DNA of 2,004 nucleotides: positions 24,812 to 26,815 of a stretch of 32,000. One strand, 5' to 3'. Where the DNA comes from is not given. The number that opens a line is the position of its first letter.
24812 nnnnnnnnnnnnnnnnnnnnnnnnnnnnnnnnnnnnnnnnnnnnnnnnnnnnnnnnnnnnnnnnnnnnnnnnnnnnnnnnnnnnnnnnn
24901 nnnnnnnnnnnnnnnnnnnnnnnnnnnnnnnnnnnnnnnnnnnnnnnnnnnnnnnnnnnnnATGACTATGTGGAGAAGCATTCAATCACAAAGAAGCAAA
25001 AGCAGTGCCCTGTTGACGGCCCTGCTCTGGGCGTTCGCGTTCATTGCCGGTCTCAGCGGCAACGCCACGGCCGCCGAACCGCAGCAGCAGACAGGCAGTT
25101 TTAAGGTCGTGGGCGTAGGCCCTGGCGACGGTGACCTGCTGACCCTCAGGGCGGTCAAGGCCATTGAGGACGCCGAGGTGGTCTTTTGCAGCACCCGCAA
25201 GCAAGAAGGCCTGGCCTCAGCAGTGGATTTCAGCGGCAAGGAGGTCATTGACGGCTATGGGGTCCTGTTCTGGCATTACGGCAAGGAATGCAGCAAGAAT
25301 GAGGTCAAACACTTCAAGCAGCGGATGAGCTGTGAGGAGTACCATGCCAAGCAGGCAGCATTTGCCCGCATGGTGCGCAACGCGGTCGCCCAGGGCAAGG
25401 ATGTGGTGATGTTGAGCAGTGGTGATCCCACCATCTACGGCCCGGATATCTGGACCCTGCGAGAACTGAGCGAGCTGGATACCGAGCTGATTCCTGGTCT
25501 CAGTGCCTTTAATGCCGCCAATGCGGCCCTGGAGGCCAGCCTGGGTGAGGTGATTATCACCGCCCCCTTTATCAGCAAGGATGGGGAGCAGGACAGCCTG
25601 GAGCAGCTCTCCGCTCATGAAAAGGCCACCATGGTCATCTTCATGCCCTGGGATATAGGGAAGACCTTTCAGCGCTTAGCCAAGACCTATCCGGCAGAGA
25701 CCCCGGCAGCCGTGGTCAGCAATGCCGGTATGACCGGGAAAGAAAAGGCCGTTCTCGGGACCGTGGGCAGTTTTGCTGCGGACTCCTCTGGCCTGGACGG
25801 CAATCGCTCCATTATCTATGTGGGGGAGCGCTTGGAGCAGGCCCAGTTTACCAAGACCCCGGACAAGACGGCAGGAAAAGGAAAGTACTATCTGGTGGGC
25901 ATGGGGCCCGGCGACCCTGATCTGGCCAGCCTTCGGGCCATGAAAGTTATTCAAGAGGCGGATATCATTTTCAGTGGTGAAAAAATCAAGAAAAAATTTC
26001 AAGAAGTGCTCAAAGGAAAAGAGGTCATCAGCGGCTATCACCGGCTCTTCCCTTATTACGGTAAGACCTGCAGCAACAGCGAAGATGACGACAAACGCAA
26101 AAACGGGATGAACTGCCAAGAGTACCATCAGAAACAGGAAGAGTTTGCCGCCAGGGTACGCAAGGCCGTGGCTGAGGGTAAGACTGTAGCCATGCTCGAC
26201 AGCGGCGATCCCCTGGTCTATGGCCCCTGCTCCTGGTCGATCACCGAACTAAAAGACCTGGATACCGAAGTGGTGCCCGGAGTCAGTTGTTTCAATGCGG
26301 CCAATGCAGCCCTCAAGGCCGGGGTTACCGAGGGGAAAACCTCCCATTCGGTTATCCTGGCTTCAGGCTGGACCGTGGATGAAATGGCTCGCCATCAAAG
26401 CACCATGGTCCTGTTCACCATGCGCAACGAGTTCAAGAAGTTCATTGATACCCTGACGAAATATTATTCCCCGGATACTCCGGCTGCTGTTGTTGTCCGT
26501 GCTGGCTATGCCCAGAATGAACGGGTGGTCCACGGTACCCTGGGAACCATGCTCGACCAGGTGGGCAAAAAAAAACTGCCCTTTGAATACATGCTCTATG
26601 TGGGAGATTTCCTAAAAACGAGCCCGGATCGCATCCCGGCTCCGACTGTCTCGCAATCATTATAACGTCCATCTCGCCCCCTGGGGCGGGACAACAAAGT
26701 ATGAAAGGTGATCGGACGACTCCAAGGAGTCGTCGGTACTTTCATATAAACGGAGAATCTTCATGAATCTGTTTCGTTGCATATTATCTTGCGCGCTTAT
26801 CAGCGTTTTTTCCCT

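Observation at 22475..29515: Unusual TonB-dependent uptake locus with no ABC transporter or TonB-ExbBD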

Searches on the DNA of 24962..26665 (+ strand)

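Call 49: search_rna_families(sources=[L008, L012, L014, L027, L046, L020], threshold=gathering)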
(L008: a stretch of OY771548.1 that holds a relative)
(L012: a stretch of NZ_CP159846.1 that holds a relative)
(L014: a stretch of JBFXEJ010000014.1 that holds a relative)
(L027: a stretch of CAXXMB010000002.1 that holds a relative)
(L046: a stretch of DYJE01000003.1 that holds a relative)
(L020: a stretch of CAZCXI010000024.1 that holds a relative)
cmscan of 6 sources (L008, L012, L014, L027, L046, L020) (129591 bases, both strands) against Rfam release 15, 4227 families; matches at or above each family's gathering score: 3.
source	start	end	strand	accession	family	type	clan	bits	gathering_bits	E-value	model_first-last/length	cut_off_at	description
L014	676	859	+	RF00174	Cobalamin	Cis-reg; riboswitch;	CL00101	126.3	31.5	5e-31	1-189/189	no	Cobalamin riboswitch aptamer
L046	18459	18543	+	RF00005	tRNA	Gene; tRNA;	CL00001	57.8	29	1.5e-09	1-71/71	no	tRNA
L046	18569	18655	+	RF00005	tRNA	Gene; tRNA;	CL00001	55.6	29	5.7e-09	1-71/71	no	tRNA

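Call 50: search_rna_families(sources=[L001, L002, L003, L004, L007, L070, L072, L054], threshold=gathering)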
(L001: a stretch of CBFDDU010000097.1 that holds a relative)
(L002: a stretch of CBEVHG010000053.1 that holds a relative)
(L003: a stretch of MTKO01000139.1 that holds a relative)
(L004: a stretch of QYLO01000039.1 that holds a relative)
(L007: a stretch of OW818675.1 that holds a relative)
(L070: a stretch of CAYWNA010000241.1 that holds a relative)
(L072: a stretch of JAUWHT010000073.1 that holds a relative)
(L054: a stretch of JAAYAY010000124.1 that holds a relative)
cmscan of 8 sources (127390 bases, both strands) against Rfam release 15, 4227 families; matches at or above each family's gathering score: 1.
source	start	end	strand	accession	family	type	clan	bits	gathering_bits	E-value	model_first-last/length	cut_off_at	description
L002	6879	6957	-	RF03167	c-di-GMP-I-GGC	Cis-reg; riboswitch;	CL00126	61.9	59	6.5e-12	1-80/80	no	c-di-GMP-I-GGC riboswitch aptamer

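Call 51: search_rna_families(sources=[L011, L029, L045, L048, L050, L036], threshold=gathering)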
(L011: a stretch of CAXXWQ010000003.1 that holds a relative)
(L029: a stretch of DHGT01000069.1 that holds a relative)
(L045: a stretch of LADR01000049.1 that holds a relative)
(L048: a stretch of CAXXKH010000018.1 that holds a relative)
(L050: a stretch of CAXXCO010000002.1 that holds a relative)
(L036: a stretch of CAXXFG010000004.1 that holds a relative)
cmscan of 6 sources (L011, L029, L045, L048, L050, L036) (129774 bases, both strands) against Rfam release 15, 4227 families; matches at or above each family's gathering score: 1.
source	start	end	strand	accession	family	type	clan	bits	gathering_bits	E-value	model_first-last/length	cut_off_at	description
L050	1109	1297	+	RF00174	Cobalamin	Cis-reg; riboswitch;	CL00101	114.8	31.5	9.6e-28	1-189/189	no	Cobalamin riboswitch aptamer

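Call 52: search_rna_families(sources=[L009, L010, L018, L019, L022, L026, L031], threshold=gathering)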
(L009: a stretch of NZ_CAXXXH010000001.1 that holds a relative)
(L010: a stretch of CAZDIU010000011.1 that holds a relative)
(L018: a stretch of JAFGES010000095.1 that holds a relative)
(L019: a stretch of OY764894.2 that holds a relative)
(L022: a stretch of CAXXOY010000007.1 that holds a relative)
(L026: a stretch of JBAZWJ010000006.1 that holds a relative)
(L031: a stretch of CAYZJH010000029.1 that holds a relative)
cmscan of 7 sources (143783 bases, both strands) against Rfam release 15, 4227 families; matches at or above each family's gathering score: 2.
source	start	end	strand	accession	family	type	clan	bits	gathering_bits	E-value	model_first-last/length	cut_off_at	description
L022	19623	19801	-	RF00174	Cobalamin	Cis-reg; riboswitch;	CL00101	113.3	31.5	3e-27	1-189/189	no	Cobalamin riboswitch aptamer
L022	20691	20877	+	RF00174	Cobalamin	Cis-reg; riboswitch;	CL00101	105.1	31.5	6.6e-25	1-189/189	no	Cobalamin riboswitch aptamer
